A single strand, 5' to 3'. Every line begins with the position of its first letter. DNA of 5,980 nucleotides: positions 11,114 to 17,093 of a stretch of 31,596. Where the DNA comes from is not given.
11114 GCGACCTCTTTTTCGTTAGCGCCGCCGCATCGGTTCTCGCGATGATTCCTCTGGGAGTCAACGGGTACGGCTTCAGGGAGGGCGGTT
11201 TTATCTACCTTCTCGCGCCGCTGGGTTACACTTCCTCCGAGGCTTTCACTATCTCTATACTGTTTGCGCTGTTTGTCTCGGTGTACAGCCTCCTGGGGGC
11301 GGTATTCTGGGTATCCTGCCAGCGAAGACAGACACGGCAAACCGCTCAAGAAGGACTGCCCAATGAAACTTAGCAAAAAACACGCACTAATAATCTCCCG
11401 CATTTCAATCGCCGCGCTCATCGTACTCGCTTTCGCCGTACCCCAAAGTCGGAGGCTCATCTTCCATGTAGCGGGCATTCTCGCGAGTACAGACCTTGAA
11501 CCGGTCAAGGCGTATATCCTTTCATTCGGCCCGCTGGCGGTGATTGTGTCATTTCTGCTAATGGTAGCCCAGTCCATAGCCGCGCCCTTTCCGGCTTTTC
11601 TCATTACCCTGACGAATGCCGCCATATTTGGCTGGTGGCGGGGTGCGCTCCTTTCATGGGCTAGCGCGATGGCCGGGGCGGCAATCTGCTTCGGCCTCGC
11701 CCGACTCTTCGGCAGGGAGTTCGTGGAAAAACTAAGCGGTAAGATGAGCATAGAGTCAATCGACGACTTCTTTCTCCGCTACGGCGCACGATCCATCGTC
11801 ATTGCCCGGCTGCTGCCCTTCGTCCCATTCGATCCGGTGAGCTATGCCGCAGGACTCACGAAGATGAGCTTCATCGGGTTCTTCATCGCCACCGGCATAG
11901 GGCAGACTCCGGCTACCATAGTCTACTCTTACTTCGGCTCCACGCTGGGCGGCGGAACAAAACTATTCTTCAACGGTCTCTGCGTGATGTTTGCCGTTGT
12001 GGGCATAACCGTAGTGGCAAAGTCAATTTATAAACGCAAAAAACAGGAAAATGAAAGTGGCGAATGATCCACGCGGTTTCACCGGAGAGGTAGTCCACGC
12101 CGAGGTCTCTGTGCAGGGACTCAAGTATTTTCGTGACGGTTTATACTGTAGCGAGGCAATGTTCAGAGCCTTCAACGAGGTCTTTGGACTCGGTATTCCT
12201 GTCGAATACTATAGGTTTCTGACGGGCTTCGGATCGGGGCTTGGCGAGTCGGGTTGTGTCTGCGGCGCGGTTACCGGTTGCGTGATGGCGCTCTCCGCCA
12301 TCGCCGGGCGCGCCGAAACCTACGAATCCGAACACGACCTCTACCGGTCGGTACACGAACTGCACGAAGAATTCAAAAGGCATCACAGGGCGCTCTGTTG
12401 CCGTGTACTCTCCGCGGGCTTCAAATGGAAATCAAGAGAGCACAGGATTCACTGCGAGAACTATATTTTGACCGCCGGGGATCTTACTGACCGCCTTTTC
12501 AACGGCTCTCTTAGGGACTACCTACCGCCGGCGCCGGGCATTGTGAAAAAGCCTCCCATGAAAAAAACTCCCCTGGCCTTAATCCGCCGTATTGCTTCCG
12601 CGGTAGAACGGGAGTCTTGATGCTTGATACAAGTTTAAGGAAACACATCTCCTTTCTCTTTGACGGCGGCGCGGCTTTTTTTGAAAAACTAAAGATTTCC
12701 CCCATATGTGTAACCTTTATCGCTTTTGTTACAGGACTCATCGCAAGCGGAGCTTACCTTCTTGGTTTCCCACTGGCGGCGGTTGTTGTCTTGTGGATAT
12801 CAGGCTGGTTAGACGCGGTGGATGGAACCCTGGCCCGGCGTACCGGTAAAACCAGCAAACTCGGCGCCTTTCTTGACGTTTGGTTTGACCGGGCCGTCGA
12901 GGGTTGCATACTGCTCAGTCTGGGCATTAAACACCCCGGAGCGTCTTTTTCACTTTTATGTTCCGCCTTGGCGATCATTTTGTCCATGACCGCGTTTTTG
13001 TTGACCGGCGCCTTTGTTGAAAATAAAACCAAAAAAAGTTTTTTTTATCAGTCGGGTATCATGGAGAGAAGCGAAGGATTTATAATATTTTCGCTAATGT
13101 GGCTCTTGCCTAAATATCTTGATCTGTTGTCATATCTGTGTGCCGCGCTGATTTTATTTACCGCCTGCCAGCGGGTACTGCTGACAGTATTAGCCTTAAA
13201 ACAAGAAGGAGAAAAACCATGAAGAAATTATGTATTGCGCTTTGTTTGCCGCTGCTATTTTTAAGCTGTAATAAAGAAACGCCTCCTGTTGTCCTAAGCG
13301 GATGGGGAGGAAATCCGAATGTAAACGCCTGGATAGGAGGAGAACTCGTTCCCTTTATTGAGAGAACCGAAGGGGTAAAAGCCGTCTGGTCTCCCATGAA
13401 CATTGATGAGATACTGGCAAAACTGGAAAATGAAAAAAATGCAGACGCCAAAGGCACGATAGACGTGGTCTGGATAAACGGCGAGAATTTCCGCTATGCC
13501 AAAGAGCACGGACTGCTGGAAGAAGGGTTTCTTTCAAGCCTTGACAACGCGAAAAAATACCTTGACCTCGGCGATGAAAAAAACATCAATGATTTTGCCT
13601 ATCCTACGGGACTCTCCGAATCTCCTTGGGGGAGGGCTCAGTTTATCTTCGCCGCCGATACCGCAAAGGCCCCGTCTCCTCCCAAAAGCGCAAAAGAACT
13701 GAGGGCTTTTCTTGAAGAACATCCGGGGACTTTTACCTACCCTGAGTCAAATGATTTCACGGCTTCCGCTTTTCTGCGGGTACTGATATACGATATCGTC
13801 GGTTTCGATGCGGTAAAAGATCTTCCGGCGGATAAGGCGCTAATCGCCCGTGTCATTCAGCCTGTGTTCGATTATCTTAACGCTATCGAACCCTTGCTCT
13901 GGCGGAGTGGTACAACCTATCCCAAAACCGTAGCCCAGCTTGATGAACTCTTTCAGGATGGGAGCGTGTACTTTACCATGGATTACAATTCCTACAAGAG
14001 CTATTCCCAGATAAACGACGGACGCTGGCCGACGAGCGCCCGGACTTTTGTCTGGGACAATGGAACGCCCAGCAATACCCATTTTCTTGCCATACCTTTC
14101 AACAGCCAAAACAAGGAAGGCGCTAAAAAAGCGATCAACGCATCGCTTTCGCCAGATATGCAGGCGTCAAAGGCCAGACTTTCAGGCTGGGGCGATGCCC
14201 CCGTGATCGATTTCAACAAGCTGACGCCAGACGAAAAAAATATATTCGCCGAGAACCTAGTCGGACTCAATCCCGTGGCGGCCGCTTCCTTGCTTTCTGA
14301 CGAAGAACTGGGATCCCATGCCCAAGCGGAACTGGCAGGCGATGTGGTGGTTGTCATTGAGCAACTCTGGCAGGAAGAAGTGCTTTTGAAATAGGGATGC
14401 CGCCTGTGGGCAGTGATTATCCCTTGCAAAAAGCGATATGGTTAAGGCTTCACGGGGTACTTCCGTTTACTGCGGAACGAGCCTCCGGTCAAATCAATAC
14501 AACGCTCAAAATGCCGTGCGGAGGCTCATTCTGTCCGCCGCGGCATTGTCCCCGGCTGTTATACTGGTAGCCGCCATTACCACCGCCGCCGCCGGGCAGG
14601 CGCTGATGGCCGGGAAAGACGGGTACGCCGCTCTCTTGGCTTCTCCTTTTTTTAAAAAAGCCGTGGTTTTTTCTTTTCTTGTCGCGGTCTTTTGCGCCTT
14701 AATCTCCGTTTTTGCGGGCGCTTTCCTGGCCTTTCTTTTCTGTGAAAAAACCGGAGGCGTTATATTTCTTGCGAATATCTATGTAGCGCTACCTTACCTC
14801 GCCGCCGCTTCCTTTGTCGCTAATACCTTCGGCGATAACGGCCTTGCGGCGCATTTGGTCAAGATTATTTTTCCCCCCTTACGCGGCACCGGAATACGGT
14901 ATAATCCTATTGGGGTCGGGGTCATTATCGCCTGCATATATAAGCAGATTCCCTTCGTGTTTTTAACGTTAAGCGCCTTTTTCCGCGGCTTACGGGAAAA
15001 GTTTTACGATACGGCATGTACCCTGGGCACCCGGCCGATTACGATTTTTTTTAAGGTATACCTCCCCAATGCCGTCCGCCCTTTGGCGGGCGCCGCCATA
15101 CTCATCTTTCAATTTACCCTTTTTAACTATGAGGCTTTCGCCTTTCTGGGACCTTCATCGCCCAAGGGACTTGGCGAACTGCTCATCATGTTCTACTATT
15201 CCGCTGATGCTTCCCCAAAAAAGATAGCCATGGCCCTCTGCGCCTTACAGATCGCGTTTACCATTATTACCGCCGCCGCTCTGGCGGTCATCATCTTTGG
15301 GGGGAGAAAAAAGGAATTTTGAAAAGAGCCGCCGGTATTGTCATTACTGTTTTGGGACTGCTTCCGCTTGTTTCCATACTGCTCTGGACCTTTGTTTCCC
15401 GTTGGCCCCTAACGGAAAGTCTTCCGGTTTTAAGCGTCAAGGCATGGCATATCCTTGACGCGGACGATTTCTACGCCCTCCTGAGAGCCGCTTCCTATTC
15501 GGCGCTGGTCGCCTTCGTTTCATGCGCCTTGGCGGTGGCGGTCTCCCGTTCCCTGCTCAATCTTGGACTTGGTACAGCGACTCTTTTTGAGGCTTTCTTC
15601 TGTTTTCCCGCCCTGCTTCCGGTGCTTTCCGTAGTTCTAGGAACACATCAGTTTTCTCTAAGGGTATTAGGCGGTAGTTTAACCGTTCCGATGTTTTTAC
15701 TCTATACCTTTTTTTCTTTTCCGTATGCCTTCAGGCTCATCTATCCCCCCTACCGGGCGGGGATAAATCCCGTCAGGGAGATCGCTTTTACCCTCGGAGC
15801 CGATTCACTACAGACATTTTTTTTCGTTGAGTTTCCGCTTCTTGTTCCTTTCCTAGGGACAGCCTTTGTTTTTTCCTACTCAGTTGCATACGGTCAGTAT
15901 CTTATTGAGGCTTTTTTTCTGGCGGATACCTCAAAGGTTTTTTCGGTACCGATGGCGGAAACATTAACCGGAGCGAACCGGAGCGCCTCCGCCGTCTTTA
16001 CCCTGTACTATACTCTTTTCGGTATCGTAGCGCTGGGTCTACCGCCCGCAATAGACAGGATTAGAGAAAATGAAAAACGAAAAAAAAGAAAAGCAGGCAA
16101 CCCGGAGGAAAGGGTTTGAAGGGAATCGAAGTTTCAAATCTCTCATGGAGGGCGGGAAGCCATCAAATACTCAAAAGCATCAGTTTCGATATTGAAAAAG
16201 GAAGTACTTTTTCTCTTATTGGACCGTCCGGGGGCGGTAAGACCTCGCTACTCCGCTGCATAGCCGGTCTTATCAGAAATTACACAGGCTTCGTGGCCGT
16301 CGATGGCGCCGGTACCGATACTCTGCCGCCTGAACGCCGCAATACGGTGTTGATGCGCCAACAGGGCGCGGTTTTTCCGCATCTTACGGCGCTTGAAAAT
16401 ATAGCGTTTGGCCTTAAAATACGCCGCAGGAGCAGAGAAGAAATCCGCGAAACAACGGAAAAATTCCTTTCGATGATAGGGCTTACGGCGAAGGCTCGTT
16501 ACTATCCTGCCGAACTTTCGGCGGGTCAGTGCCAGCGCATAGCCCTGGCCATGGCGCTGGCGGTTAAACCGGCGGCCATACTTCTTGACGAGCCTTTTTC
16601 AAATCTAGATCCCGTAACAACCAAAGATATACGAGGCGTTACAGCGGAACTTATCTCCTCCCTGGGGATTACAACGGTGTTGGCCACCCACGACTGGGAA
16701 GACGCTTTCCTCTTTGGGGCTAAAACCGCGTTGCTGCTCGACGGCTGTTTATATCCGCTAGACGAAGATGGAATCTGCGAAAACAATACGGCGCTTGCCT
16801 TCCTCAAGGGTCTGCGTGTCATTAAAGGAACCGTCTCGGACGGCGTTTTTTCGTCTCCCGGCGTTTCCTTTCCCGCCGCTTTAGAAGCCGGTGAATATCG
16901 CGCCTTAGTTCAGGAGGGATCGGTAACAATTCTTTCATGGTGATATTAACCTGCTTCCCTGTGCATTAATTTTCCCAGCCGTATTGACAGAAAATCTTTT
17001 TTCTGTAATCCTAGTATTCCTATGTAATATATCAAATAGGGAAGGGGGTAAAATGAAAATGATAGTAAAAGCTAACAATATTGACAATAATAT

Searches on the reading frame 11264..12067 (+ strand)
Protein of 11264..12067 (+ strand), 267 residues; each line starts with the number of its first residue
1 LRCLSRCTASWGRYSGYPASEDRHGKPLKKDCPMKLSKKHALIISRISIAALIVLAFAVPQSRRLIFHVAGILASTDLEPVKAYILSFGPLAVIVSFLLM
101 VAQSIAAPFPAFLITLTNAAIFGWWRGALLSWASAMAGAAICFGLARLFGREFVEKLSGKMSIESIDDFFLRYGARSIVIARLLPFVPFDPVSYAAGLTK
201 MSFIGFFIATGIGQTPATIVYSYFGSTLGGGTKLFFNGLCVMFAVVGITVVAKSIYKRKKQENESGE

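Call 3: search_protein_families(library=pfam, proteins=[window:11264-12067:+], max_evalue=0.01)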
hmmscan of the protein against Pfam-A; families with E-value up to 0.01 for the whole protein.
window:11264-12067:+ (267 aa): 1 family
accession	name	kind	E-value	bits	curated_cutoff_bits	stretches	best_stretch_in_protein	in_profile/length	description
PF09335.16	VTT_dom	-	3.1e-25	89.4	33.9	1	109-226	1-122/123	VTT domain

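Call 5: search_protein_families(library=ncbifam, proteins=[window:11264-12067:+], max_evalue=0.001)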
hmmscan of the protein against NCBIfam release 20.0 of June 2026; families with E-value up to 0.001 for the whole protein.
window:11264-12067:+ (267 aa): 3 families
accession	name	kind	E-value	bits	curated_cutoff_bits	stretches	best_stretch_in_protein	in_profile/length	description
NF052604.1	UndecprPTUtpABac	equivalog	9.5e-09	35.6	250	1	105-231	33-160/198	undecaprenyl phosphate transporter UptA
NF008102.0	PRK10847.1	equivalog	4.5e-07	29.9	236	1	133-249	80-199/219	DedA family protein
NF052605.1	UndecprPTUptAStph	equivalog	9e-07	29.1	300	1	85-251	26-189/197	undecaprenyl phosphate transporter UptA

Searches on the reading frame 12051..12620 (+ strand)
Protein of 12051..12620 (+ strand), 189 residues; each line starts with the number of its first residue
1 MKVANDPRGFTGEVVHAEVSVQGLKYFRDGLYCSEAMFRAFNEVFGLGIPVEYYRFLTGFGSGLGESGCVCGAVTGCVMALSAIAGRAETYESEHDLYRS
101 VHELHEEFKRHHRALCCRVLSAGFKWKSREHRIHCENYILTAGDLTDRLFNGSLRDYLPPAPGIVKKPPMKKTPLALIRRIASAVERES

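Call 3: search_protein_families(library=pfam, proteins=[window:12051-12620:+], max_evalue=0.01)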
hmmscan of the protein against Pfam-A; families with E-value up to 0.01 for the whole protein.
window:12051-12620:+ (189 aa): 1 family
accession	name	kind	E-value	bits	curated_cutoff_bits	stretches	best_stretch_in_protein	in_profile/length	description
PF09719.15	C_GCAxxG_C_C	-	1.7e-25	89.9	27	1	32-147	2-116/118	Putative redox-active protein (C_GCAxxG_C_C)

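Call 5: search_protein_families(library=ncbifam, proteins=[window:12051-12620:+], max_evalue=0.001)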
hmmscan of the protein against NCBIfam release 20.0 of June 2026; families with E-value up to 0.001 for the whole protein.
window:12051-12620:+ (189 aa): 3 families
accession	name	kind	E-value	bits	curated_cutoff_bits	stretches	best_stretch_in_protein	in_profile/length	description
TIGR01909.1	C_GCAxxG_C_C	subfamily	2.2e-24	85.8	47.4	1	32-148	2-118/120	C-GCAxxG-C-C family (seleno)protein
NF045669.1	DVU1555_fam_CGA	exception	6.8e-10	38.8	103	1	24-140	7-126/140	DVU_1555 family C-GCAxxG-C-C protein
NF047622.1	SptSoretCytCDesul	equivalog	0.00011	21.8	400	1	25-99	65-143/275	split-Soret cytochrome c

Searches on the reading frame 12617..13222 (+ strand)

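Call 3: search_protein_families(library=pfam, proteins=[window:12617-13222:+], max_evalue=0.01)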
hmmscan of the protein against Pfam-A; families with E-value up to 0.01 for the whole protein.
window:12617-13222:+ (201 aa): 1 family
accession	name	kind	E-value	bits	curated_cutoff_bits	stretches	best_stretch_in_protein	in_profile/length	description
PF01066.26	CDP-OH_P_transf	-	2.4e-11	44.7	22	1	29-166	4-137/152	CDP-alcohol phosphatidyltransferase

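Call 5: search_protein_families(library=ncbifam, proteins=[window:12617-13222:+], max_evalue=0.001)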
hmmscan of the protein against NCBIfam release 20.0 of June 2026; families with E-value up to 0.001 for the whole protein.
window:12617-13222:+ (201 aa): 9 families
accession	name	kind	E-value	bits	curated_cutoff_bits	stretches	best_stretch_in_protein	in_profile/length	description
NF040950.1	archin_ph_syn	equivalog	2.3e-26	92.8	180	1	6-190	3-187/191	archaetidylinositol phosphate synthase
NF041135.1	IPPtranDIPPsyn_Thcocales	equivalog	2.4e-15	56.5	580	1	26-195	249-417/419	bifunctional L-myo-inositol-1-phosphate cytidylyltransferase/CDP-L-myo-inositol myo-inositolphosphotransferase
NF045883.1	PIPSynth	equivalog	8e-14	51.8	170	1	7-186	3-188/197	phosphatidylinositol phosphate synthase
NF053678.1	ClpnSynClsA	equivalog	1.3e-07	32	240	1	54-105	32-83/180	cardiolipin synthase ClsA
NF052561.1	PIPSynBT1523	equivalog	5.4e-05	23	350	1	24-163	22-169/232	hypothetical protein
TIGR00473.1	pssA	equivalog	0.00012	22.3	107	1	37-164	5-129/153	CDP-diacylglycerol--serine O-phosphatidyltransferase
NF038086.1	anchor_synt_A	exception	0.00014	21.7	200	1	31-93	12-72/222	protein sorting system archaetidylserine synthase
TIGR00560.1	pgsA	equivalog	0.00034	21.2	109.1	1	27-102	9-83/183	CDP-diacylglycerol--glycerol-3-phosphate 3-phosphatidyltransferase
NF008090.0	PRK10832.1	equivalog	0.00035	20.7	304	1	51-173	31-151/182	CDP-diacylglycerol--glycerol-3-phosphate 3-phosphatidyltransferase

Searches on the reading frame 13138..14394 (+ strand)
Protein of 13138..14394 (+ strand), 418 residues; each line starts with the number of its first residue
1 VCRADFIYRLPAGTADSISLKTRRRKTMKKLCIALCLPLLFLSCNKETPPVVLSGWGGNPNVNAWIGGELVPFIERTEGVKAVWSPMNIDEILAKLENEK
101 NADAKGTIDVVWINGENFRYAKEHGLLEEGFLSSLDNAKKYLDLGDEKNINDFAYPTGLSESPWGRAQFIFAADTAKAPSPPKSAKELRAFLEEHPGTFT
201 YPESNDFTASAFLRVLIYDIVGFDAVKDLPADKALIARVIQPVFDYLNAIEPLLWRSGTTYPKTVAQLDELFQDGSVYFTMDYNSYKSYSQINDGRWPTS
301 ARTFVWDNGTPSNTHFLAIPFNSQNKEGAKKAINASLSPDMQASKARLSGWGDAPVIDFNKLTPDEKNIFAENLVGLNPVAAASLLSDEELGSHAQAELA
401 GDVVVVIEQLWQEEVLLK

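Call 3: search_protein_families(library=pfam, proteins=[window:13138-14394:+], max_evalue=0.01)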
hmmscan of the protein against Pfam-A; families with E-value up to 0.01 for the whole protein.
window:13138-14394:+ (418 aa): 2 families
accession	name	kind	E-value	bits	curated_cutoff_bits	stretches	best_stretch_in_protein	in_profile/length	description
PF13416.11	SBP_bac_8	-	6e-19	69.3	27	1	72-356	5-261/279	Bacterial extracellular solute-binding protein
PF01547.30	SBP_bac_1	-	1.5e-05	25.6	26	1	101-343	45-307/307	Bacterial extracellular solute-binding protein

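Call 5: search_protein_families(library=ncbifam, proteins=[window:13138-14394:+], max_evalue=0.001)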
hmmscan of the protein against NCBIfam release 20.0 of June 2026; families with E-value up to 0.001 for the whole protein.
window:13138-14394:+ (418 aa): 1 family
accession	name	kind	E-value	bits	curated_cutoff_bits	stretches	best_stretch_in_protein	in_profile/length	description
NF008633.1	PRK11622.1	subfamily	5.2e-104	348.2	203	1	51-414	39-395/397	ABC transporter substrate-binding protein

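Call 17: find_related_loci(query=window:13138-14394:+, collection=genome_contigs, flank=10000)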
Query window:13138-14394:+ (418 aa) in genome_contigs; peptide patterns used: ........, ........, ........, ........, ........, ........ (x = any residue, [..] = any of these).
53 stretches matched a pattern; 3 encode a relative of the query (tblastn E <= 1e-3); 3 distinct loci.
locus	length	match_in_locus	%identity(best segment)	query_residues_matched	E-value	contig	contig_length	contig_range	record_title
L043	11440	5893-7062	70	31-418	0e+0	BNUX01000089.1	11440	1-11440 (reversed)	Spirochaetia bacterium MS499-42 DNA, sequence089, whole genome shotgun sequence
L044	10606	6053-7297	39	18-416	4e-91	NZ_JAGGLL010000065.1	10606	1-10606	Clostridium punense strain DSM 28650 Ga0454145_65, whole genome shotgun sequence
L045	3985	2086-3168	40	51-418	1e-83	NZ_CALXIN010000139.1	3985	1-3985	MAG: uncultured Negativibacillus sp. isolate BRZ_EP__bin23 BRZ_EP__NODE_30991_length_3985_cov_3.685261, whole genome sho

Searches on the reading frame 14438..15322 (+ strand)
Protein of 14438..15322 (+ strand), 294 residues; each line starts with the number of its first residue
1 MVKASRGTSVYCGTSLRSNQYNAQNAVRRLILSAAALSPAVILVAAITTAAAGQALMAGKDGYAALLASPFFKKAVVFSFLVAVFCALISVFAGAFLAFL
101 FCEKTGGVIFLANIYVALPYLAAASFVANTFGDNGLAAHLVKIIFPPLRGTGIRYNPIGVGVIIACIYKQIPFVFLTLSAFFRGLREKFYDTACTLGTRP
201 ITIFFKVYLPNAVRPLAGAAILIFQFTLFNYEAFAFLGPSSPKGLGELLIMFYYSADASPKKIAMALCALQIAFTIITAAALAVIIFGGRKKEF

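Call 4: search_protein_families(library=pfam, proteins=[window:14438-15322:+], max_evalue=0.01)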
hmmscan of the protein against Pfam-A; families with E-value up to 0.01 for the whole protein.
window:14438-15322:+ (294 aa): 1 family
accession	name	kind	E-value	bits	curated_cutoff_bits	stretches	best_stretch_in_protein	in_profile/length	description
PF00528.27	BPD_transp_1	-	2.6e-09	37.5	26.4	1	111-283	23-175/184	Binding-protein-dependent transport system inner membrane component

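Call 62: search_protein_families(library=ncbifam, proteins=[window:14438-15322:+], max_evalue=0.001)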
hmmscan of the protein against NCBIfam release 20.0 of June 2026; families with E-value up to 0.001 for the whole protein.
window:14438-15322:+ (294 aa): 15 families
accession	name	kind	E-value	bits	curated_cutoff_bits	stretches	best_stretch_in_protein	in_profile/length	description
NF011624.0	PRK15050.1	equivalog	1.7e-11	43.8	247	1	29-256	32-255/297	2-aminoethylphosphonate ABC transporter permease subunit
TIGR02139.1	permease_CysT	equivalog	3e-10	40.1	246.1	1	41-277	18-252/265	sulfate ABC transporter permease subunit CysT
TIGR02141.1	modB_ABC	equivalog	4.9e-10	39.4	182.6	1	79-281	3-201/208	molybdate ABC transporter permease subunit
TIGR03262.1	PhnU2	equivalog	1.1e-08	34.2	593.25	1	27-230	9-204/546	putative 2-aminoethylphosphonate ABC transporter permease subunit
TIGR01581.1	Mo_ABC_porter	hypoth_equivalog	2.1e-08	34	210.3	1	64-275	11-221/225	ABC transporter permease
TIGR00969.1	3a0106s02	subfamily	2.3e-08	33.9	240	1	31-278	19-262/272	sulfate ABC transporter permease subunit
NF006953.0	PRK09433.1-4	equivalog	2.4e-07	30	970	1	36-272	12-251/536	thiamine/thiamine pyrophosphate ABC transporter permease ThiP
NF006951.0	PRK09433.1-2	equivalog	1.4e-06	27.2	788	1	27-275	9-256/535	thiamine/thiamine pyrophosphate ABC transporter permease ThiP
TIGR03226.1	PhnU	equivalog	2e-06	27.5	283.45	1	26-269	42-286/311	2-aminoethylphosphonate ABC transporter permease subunit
NF040839.1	tungstate_WtpB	equivalog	3.1e-06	27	340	1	72-272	42-238/251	tungstate ABC transporter permease WtpB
NF040931.1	ABC_arch_GlcT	equivalog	5.8e-05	22.9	360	1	57-284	36-271/278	glucose ABC transporter permease GlcT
NF008208.0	PRK10971.1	equivalog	6.4e-05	22.6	415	1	33-237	18-218/277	sulfate/thiosulfate ABC transporter permease CysT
TIGR01253.1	thiP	equivalog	8.6e-05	21.7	395.1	1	41-277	14-249/519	thiamine/thiamine pyrophosphate ABC transporter permease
NF007963.0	PRK10683.1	equivalog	0.00019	20.9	489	1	61-272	84-297/317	putrescine ABC transporter permease PotH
NF006955.0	PRK09433.2-3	equivalog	0.00081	18.1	801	0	27-285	8-263/543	thiamine/thiamine pyrophosphate ABC transporter permease ThiP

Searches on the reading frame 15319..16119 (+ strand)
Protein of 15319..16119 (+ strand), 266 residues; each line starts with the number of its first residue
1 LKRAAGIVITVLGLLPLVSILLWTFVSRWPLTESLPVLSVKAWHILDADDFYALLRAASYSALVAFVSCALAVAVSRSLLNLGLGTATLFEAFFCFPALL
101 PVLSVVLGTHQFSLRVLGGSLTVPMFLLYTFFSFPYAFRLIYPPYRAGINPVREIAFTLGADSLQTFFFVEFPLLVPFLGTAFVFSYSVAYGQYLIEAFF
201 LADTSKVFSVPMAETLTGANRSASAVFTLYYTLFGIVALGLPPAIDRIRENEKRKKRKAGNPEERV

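Call 4: search_protein_families(library=pfam, proteins=[window:15319-16119:+], max_evalue=0.01)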
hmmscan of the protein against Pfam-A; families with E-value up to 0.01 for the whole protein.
window:15319-16119:+ (266 aa): 1 family
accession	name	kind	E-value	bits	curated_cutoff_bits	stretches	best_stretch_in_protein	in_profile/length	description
PF00528.27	BPD_transp_1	-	4.5e-05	23.7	26.4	1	88-246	22-179/184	Binding-protein-dependent transport system inner membrane component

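Call 62: search_protein_families(library=ncbifam, proteins=[window:15319-16119:+], max_evalue=0.001)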
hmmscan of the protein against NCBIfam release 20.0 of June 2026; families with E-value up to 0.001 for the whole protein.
window:15319-16119:+ (266 aa): 6 families
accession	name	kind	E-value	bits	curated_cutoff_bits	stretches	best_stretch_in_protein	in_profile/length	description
TIGR03255.1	PhnV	equivalog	1.7e-06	27.9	358.7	1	8-193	22-212/270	2-aminoethylphosphonate ABC transport system, membrane component PhnV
TIGR02139.1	permease_CysT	equivalog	1.4e-05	24.9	246.1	1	126-194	136-204/265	sulfate ABC transporter permease subunit CysT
TIGR00969.1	3a0106s02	subfamily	1.8e-05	24.3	240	1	124-239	145-263/272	sulfate ABC transporter permease subunit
TIGR02141.1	modB_ABC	equivalog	7e-05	22.6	182.6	1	63-226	9-187/208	molybdate ABC transporter permease subunit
TIGR01581.1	Mo_ABC_porter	hypoth_equivalog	0.00037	20.1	210.3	0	127-195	108-176/225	ABC transporter permease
NF007889.0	PRK10592.1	equivalog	0.00063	19.4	476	0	85-241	101-260/281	putrescine ABC transporter permease PotI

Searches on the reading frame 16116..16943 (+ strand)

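Call 4: search_protein_families(library=pfam, proteins=[window:16116-16943:+], max_evalue=0.01)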
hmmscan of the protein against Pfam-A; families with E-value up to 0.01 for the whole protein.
window:16116-16943:+ (275 aa): 4 families
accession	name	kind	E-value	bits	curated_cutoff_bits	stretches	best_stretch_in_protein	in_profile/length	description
PF00005.33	ABC_tran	-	2.4e-27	96.7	25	1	19-161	1-136/137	ABC transporter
PF13304.12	AAA_21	-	1e-09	39.3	27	1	131-193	235-299/304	AAA domain, putative AbiEii toxin, Type IV TA system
PF20703.3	nSTAND1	-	0.0048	17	27.1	1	25-74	29-66/379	Novel STAND NTPase 1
PF02463.25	SMC_N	-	0.0086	16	40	0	115-172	118-179/220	RecF/RecN/SMC N terminal domain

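Call 62: search_protein_families(library=ncbifam, proteins=[window:16116-16943:+], max_evalue=0.001)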
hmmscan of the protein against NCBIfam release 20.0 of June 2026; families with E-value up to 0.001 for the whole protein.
window:16116-16943:+ (275 aa): 184 families (the best 25 are shown)
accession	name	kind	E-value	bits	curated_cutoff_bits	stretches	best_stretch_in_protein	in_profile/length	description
TIGR03265.1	PhnT2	equivalog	5.1e-57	193.7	457.7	1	4-205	5-206/353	putative 2-aminoethylphosphonate ABC transporter ATP-binding protein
TIGR00968.1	3a0106s01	subfamily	7.3e-55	186.1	342.75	1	4-214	1-211/237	sulfate ABC transporter ATP-binding protein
TIGR03258.1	PhnT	equivalog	1.9e-50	171.9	499.15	1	2-214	7-220/359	2-aminoethylphosphonate ABC transport system ATP-binding subunit PhnT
NF006987.0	PRK09452.1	equivalog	3e-48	164.4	482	1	4-211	18-225/378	spermidine/putrescine ABC transporter ATP-binding protein PotA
NF040840.2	tungstate_WtpC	equivalog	4.9e-48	164.2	440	1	18-213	15-210/347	tungstate ABC transporter ATP-binding protein WtpC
NF040933.2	ABC_arch_GlcV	equivalog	4.9e-48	163.8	450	1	17-215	20-223/357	glucose ABC transporter ATP-binding protein GlcV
NF008105.0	PRK10851.1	equivalog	2.7e-47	161.2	502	1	4-217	3-220/362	sulfate/thiosulfate ABC transporter ATP-binding protein CysA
TIGR01187.1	potA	subfamily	1.7e-46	158.8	355.6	1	34-214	1-181/325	polyamine ABC transporter ATP-binding protein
NF043075.1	MMSYN1_0197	equivalog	3.6e-45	154.4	550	1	4-210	3-209/341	spermidine/putrescine ABC transporter ATP-binding protein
NF007027.0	PRK09493.1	equivalog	1.8e-44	151.9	379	1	4-197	2-199/240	glutamine ABC transporter ATP-binding protein GlnQ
NF008513.0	PRK11432.1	equivalog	4.7e-42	144.1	496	1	4-201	7-204/351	ferric ABC transporter ATP-binding protein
NF008621.0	PRK11607.1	equivalog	1.9e-41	142.1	613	1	4-212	20-228/377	putrescine ABC transporter ATP-binding subunit PotG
NF008653.0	PRK11650.1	subfamily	4.2e-41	141.2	432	1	4-205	4-206/357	sn-glycerol-3-phosphate ABC transporter ATP-binding protein UgpC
TIGR01186.1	proV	subfamily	2.5e-40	138.7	326.6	1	13-211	3-207/363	betaine/proline/choline family ABC transporter ATP-binding protein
TIGR02673.1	FtsE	equivalog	6.5e-39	133.8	264.85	1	14-195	13-198/214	cell division ATP-binding protein FtsE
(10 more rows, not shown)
